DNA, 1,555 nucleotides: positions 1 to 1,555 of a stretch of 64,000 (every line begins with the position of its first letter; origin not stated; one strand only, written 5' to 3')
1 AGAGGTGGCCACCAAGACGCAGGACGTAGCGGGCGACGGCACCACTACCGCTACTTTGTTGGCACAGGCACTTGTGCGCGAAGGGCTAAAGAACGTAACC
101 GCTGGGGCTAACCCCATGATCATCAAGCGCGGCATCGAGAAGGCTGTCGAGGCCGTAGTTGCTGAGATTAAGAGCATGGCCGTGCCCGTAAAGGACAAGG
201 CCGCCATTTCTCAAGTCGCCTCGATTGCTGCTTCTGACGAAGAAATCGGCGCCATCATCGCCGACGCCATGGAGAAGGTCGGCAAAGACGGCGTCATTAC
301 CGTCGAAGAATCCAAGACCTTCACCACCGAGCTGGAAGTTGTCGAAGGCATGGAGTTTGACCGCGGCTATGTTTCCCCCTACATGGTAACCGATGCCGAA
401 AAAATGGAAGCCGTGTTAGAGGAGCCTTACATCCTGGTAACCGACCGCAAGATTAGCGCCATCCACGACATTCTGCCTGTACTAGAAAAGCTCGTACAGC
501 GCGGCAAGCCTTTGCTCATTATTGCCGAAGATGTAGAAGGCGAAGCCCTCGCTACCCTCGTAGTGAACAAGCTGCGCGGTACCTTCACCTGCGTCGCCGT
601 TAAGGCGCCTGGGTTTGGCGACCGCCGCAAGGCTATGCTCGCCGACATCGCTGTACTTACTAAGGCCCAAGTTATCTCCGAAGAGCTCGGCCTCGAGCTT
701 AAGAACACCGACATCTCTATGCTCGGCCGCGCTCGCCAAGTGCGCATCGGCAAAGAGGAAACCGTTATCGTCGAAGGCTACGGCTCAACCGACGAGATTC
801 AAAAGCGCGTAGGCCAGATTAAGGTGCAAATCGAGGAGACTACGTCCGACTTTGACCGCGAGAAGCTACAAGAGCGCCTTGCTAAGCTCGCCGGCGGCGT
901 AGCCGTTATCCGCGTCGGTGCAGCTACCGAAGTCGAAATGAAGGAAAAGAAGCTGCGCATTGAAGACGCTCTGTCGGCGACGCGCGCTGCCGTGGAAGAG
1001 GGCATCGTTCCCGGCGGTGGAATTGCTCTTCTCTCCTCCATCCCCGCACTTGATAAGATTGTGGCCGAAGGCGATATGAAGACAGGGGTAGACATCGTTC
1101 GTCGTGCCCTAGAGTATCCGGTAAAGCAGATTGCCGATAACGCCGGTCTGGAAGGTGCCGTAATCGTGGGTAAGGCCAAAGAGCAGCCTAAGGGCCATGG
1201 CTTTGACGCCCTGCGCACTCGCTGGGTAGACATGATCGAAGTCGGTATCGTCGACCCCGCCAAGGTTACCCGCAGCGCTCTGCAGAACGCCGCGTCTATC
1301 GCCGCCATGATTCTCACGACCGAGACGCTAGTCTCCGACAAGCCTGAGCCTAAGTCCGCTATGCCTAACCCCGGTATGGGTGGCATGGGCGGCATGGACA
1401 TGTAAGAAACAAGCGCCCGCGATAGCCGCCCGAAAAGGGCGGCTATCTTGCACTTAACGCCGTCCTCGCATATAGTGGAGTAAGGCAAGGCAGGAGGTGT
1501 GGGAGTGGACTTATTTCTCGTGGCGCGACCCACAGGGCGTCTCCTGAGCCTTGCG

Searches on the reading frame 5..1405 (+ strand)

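Call 76: search_protein_families(library=pfam, proteins=[window:5-1405:+], max_evalue=0.00001)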
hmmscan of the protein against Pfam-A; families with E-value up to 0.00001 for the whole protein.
window:5-1405:+ (466 aa): 1 family
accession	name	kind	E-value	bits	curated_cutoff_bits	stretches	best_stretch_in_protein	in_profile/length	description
PF00118.29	Cpn60_TCP1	-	1.4e-59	202.6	34.3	1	1-447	51-490/490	TCP-1/cpn60 chaperonin family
